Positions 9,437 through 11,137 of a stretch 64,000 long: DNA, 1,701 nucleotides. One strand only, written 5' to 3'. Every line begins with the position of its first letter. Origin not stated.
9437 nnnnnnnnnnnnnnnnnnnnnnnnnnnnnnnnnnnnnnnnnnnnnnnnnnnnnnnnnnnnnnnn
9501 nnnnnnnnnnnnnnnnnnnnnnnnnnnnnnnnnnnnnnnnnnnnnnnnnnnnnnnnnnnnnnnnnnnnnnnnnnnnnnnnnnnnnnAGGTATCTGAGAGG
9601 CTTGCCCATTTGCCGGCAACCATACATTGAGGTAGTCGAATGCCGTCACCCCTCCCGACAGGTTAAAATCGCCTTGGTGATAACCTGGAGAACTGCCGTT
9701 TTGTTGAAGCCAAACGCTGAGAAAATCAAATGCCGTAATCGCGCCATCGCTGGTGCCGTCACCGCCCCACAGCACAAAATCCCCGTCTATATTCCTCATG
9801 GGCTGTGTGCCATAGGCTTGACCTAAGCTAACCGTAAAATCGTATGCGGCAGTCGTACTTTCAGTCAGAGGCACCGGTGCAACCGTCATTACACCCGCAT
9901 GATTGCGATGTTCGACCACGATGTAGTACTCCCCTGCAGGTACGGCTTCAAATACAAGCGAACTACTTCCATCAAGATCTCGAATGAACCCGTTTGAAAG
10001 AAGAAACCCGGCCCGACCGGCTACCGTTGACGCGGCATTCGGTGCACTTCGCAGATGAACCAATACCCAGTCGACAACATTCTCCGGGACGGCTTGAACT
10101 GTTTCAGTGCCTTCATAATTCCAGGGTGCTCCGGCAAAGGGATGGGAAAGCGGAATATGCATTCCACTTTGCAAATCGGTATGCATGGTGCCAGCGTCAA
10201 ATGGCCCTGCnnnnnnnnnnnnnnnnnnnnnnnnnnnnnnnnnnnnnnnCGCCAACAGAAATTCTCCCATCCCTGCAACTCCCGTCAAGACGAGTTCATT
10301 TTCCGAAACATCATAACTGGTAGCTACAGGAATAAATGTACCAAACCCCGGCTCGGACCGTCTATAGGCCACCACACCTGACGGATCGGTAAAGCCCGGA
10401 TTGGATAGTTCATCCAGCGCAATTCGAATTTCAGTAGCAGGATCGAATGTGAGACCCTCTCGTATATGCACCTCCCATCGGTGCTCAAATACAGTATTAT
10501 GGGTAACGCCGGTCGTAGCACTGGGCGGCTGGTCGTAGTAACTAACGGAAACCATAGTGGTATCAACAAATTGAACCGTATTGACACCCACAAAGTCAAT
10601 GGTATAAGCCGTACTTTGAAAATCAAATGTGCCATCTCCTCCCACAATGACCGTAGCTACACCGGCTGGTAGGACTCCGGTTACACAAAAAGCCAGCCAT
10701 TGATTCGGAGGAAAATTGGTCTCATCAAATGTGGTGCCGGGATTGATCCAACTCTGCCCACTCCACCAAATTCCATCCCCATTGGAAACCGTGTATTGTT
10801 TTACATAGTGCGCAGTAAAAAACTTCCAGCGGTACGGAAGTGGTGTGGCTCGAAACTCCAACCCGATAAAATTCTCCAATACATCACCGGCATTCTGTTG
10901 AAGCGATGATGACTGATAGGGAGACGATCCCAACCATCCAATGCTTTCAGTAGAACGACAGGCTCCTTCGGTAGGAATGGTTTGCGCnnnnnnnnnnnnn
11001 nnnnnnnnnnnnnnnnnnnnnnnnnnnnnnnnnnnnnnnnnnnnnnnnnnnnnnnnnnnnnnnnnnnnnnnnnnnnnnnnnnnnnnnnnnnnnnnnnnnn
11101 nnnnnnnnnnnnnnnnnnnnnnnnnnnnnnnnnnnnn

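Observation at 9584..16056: ECF sigma factor plus TPR-containing Ser/Thr kinase module divergent from a lipoprotein and dockerin-like secreted-protein operon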

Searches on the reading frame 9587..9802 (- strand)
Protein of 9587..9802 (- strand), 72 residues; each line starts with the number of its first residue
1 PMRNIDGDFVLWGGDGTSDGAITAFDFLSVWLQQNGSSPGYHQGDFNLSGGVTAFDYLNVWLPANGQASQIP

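Call 84: search_protein_families(library=pfam, proteins=[window:9587-9802:-], max_evalue=10)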
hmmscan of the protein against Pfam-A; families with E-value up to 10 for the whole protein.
window:9587-9802:- (72 aa): 2 families
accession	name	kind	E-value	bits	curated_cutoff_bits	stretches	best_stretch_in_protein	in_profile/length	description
PF00404.24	Dockerin_1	-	0.0056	17.3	22.9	1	14-60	2-52/57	Dockerin type I domain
PF17209.9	Hfq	-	0.066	13.3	27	1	46-68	24-46/64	Hfq protein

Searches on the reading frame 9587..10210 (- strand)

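Call 84: search_protein_families(library=pfam, proteins=[window:9587-10210:-], max_evalue=10)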
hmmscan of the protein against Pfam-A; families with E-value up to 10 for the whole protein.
window:9587-10210:- (208 aa): 1 family
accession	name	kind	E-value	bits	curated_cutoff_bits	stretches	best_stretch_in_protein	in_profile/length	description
PF00404.24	Dockerin_1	-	0.079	13.6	22.9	1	150-196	2-52/57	Dockerin type I domain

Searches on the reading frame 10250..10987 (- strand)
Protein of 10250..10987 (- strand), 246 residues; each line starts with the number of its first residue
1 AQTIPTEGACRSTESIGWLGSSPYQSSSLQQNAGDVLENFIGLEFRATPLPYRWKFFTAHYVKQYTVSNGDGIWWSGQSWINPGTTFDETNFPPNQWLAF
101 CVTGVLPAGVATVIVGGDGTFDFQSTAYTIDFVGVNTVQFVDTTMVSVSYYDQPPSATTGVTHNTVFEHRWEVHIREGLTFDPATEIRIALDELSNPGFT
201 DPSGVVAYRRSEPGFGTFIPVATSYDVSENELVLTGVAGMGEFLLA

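Call 76: search_protein_representatives(protein=window:10250-10987:-)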
Query: 246 residues. Proteins with E-value up to 0.001 (for the whole library): 194; up to 1e-10: 27; up to 1e-30: 1. The best 150 are listed.
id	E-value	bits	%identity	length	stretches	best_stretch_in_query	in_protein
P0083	1.8e-164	561.6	100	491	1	1-246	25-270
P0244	3.2e-18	82.4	42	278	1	106-246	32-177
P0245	9.6e-18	80.8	39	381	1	106-246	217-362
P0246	4.8e-17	78.5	42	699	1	105-245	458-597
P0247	7.4e-17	77.9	42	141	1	142-246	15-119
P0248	1.8e-16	76.7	40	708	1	113-246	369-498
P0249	1.3e-15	73.8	43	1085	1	86-244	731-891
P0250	7.7e-15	71.3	42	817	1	106-244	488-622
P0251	2.6e-14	69.5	36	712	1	105-246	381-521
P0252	9.0e-14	67.8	39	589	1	113-246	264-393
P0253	2.3e-13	66.4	37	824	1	109-246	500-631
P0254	4.6e-13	65.5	35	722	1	111-246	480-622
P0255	1.2e-12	64.1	39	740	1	112-246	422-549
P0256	1.7e-12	63.6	38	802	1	110-246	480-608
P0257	2.1e-12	63.3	39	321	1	113-245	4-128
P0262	7.1e-12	61.6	37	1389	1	109-246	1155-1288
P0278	1.6e-09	53.9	36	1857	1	110-246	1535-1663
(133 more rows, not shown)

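Call 78: search_protein_families(library=pfam, proteins=[P0245, P0246, P0249, P0250, P0253, P0262, P0278], max_evalue=0.001)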
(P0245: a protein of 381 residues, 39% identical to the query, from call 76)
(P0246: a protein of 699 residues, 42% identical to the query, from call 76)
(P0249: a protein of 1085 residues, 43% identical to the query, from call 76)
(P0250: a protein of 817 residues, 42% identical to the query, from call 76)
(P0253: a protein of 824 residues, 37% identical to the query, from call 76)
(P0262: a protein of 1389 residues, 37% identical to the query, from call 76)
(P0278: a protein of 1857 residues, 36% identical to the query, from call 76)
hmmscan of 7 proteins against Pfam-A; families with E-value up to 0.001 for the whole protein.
P0245 (381 aa): 0 families

P0246 (699 aa): 2 families
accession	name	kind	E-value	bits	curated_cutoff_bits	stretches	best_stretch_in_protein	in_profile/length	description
PF19410.4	DUF5980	-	1.3e-08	35.6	27.1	0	304-355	32-84/97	Family of unknown function (DUF5980)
PF18962.6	Por_Secre_tail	-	9.4e-06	26.3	27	1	621-694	2-72/75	Secretion system C-terminal sorting domain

P0249 (1085 aa): 1 family
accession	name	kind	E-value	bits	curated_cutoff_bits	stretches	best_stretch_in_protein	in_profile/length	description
PF18962.6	Por_Secre_tail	-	6.9e-09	36.3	27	1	1006-1080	2-72/75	Secretion system C-terminal sorting domain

P0250 (817 aa): 1 family
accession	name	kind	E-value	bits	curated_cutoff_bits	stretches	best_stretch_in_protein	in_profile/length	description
PF18962.6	Por_Secre_tail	-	0.0005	20.7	27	0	738-806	2-66/75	Secretion system C-terminal sorting domain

P0253 (824 aa): 2 families
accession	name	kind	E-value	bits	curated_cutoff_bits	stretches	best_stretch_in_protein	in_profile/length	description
PF14312.12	FG-GAP_2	-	1.2e-26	93.1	23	2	372-417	1-47/49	FG-GAP repeat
PF18962.6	Por_Secre_tail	-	2.9e-05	24.7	27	1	746-816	3-69/75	Secretion system C-terminal sorting domain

P0262 (1389 aa): 3 families
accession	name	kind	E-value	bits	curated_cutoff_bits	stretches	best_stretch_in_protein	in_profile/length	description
PF13229.12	Beta_helix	-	3.3e-19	69.5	25.9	2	439-621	21-156/158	Right handed beta helix region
PF05048.19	NosD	-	1.3e-08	35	23.6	1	363-436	93-155/212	Periplasmic copper-binding protein (NosD)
PF18962.6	Por_Secre_tail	-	0.00024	21.8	27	1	1311-1381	2-69/75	Secretion system C-terminal sorting domain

P0278 (1857 aa): 5 families
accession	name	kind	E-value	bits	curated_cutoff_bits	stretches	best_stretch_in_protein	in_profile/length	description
PF13517.12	FG-GAP_3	-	7.9e-81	267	26.9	10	354-416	1-61/61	FG-GAP-like repeat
PF01839.29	FG-GAP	-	3.9e-32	110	22.1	1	954-985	3-36/37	FG-GAP repeat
PF01551.29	Peptidase_M23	-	1.8e-21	76.6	28.7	1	1217-1316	2-91/96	Peptidase family M23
PF01833.30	TIG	-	8.6e-21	74.2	20.9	2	195-271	3-82/84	IPT/TIG domain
PF18962.6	Por_Secre_tail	-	1.5e-12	48.1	27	1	1779-1855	2-75/75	Secretion system C-terminal sorting domain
